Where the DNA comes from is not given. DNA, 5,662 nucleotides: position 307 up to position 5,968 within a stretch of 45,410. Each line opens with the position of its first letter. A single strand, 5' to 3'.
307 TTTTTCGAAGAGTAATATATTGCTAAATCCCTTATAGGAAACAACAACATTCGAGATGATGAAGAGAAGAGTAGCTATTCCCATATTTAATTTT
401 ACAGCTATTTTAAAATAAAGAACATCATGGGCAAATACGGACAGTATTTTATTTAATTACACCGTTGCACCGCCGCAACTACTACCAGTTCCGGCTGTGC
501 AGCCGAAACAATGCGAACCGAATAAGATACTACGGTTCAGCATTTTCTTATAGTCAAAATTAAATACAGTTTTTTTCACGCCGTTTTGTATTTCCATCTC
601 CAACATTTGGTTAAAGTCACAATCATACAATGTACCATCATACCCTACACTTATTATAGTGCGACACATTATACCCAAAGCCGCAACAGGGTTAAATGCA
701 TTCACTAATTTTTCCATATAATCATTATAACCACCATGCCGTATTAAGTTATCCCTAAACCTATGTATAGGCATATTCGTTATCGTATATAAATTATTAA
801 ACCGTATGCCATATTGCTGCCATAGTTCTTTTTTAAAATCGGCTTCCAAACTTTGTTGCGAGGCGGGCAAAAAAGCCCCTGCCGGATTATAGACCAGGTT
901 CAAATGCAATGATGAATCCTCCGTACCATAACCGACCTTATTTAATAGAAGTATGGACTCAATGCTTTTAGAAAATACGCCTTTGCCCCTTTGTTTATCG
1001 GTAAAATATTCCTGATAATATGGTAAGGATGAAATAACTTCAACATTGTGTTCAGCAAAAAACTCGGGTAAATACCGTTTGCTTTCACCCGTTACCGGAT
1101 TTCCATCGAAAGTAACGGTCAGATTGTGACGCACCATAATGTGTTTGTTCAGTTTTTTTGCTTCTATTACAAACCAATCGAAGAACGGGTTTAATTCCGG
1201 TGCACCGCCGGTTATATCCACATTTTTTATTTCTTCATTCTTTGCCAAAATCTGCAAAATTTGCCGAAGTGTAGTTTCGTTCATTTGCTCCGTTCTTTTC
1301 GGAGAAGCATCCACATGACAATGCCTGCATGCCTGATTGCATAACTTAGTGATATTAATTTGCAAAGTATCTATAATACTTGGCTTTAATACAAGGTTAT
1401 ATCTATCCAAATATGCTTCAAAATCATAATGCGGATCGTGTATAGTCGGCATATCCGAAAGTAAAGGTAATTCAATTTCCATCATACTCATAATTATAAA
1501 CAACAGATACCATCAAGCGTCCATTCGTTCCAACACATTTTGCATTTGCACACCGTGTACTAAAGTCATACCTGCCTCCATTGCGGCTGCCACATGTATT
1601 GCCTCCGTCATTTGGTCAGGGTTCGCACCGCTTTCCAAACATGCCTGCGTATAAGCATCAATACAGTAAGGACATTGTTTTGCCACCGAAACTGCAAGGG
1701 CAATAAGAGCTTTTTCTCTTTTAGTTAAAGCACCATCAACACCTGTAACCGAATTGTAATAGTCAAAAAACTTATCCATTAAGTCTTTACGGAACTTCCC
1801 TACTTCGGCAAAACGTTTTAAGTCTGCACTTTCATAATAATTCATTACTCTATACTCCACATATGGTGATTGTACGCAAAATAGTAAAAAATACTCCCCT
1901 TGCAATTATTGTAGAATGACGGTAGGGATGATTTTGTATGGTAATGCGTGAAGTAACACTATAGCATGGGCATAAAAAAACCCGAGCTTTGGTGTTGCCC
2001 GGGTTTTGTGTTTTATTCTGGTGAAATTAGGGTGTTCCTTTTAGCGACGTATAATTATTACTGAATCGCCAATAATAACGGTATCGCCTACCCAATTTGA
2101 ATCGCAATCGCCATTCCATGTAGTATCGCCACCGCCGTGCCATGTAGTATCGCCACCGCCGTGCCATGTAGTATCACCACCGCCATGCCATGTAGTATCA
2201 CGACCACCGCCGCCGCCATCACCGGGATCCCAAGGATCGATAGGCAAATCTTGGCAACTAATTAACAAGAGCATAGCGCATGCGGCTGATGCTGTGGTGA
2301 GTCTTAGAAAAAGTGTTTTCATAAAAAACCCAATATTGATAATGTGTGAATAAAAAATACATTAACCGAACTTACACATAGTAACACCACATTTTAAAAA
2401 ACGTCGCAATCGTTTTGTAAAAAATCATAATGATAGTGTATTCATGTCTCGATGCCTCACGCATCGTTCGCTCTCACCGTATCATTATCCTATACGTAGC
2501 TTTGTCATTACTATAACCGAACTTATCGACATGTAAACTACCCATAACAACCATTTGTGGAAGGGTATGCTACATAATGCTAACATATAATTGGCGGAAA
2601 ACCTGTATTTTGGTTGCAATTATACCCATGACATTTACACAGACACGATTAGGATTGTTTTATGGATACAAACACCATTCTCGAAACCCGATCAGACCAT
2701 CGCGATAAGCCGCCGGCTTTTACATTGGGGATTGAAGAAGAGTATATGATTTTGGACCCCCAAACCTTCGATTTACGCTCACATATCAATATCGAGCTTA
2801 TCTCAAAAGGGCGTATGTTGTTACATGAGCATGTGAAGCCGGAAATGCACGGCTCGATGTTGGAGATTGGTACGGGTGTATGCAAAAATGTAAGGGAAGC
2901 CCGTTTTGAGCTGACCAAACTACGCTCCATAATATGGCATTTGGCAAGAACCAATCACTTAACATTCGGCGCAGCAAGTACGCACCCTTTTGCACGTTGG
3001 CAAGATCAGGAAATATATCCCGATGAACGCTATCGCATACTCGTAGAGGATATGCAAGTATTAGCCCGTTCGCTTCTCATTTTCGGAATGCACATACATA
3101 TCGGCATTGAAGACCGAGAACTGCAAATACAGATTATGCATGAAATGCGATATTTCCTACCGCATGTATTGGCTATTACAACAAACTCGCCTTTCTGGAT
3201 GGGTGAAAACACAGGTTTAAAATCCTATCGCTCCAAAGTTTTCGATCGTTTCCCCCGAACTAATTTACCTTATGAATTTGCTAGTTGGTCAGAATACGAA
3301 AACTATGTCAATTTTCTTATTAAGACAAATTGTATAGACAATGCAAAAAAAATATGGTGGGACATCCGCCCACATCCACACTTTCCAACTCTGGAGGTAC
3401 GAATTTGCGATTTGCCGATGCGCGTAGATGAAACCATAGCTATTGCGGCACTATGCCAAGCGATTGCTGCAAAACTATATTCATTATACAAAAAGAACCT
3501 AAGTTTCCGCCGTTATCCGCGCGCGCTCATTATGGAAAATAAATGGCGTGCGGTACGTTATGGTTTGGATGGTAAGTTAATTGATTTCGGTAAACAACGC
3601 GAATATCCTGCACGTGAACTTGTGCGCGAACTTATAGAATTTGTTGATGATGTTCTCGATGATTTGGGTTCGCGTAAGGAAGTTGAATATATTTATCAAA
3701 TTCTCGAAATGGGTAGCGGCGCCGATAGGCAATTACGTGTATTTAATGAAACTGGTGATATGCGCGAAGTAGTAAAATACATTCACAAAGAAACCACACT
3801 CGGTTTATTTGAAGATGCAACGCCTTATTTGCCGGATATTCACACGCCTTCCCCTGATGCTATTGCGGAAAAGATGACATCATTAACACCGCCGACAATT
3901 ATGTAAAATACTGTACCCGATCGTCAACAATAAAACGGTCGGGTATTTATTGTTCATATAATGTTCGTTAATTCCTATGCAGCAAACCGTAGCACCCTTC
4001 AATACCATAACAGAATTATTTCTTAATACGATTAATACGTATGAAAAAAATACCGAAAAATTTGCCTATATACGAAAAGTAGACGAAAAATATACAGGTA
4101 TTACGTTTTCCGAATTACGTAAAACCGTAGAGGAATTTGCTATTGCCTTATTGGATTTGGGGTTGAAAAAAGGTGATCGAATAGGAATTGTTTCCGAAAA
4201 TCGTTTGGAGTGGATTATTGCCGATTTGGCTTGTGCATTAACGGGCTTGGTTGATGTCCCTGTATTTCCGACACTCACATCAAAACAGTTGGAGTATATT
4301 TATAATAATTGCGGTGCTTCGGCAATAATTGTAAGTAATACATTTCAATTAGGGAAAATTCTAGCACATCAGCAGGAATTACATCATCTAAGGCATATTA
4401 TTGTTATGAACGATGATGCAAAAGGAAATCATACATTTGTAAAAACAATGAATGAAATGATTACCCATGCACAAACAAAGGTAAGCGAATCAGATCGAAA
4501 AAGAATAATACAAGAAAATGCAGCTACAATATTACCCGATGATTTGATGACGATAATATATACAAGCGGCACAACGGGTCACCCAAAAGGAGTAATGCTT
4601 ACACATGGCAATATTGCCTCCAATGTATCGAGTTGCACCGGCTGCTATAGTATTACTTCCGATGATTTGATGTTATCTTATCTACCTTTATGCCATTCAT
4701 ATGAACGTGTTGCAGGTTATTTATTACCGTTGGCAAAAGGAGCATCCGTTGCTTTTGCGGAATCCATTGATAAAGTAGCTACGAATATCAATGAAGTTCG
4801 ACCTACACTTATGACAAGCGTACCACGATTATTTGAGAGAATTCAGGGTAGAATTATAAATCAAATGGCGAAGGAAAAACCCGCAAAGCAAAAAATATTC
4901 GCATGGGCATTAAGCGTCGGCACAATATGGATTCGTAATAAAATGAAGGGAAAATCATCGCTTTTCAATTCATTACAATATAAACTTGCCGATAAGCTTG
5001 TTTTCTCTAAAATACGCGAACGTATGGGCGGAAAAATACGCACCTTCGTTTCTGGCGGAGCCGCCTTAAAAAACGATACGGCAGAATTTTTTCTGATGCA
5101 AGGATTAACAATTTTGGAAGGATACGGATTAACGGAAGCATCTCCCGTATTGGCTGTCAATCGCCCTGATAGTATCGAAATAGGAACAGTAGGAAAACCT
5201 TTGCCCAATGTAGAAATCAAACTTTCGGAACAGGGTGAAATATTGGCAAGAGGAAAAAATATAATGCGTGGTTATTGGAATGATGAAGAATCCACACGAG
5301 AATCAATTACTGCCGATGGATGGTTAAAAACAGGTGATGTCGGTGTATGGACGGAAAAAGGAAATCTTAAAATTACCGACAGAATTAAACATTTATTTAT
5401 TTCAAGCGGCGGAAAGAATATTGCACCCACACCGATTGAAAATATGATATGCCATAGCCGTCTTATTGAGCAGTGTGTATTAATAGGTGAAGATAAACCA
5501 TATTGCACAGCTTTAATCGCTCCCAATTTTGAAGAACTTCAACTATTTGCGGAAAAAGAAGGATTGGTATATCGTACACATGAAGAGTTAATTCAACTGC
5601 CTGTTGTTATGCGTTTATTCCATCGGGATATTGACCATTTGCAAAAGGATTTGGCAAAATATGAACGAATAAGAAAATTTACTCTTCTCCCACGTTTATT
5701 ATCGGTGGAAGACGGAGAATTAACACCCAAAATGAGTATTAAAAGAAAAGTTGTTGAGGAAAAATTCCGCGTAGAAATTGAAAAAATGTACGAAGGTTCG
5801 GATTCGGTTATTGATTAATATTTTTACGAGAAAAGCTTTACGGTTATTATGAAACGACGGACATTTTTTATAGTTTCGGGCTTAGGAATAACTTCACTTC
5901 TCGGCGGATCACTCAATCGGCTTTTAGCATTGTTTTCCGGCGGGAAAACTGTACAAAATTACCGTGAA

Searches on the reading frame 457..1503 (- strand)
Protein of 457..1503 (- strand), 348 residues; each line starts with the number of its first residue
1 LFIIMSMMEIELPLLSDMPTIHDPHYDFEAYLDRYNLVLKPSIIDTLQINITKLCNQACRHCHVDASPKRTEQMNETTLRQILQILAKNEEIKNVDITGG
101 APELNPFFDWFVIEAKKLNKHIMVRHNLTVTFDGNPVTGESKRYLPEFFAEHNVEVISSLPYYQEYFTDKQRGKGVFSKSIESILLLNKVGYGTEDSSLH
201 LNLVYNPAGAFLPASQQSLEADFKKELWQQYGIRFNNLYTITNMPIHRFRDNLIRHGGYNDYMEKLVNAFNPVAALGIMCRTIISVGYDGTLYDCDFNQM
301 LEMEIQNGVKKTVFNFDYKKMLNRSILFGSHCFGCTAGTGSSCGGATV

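Call 68: search_protein_families(library=pfam, proteins=[window:457-1503:-], max_evalue=0.001)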
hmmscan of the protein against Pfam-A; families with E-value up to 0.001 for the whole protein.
window:457-1503:- (348 aa): 2 families
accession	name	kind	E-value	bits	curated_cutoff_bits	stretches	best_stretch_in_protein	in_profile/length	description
PF12345.13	DUF3641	-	2e-54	183.7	24.9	1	212-346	1-134/134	Protein of unknown function (DUF3641)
PF04055.27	Radical_SAM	-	9.7e-11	42.6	29.5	1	49-193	1-142/166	Radical SAM superfamily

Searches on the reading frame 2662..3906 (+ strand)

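Call 68: search_protein_families(library=pfam, proteins=[window:2662-3906:+], max_evalue=0.001)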
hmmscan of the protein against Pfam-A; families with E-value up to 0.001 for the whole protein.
window:2662-3906:+ (414 aa): 1 family
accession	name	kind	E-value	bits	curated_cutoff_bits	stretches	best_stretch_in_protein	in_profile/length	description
PF04107.18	GCS2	-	2.5e-61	208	21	1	22-302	1-291/291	Glutamate-cysteine ligase family 2(GCS2)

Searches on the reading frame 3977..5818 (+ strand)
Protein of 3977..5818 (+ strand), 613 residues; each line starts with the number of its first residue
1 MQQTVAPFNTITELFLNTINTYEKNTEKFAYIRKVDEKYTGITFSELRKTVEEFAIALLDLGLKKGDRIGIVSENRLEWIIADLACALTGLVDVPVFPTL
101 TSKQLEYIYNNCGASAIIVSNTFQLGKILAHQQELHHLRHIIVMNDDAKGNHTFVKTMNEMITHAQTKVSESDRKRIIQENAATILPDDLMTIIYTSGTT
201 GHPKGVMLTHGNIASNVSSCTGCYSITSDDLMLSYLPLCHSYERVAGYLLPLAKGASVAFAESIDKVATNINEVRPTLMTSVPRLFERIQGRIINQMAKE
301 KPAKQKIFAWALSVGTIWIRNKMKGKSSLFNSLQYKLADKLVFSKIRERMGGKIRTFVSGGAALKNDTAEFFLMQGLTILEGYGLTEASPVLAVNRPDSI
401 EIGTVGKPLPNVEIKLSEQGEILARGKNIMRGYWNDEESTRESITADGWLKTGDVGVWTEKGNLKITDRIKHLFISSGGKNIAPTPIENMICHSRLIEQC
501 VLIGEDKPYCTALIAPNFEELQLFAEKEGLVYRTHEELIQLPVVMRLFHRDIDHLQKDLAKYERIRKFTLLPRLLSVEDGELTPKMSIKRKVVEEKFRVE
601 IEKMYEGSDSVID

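Call 68: search_protein_families(library=pfam, proteins=[window:3977-5818:+], max_evalue=0.001)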
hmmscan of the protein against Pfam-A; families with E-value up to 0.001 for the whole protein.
window:3977-5818:+ (613 aa): 2 families
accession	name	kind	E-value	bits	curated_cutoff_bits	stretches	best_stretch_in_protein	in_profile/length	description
PF00501.34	AMP-binding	-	1e-85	288.3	29.9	1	24-434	7-384/384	AMP-binding enzyme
PF23562.2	AMP-binding_C_3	-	7.4e-16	59.1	20.8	1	475-607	5-122/124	AMP-binding enzyme C-terminal domain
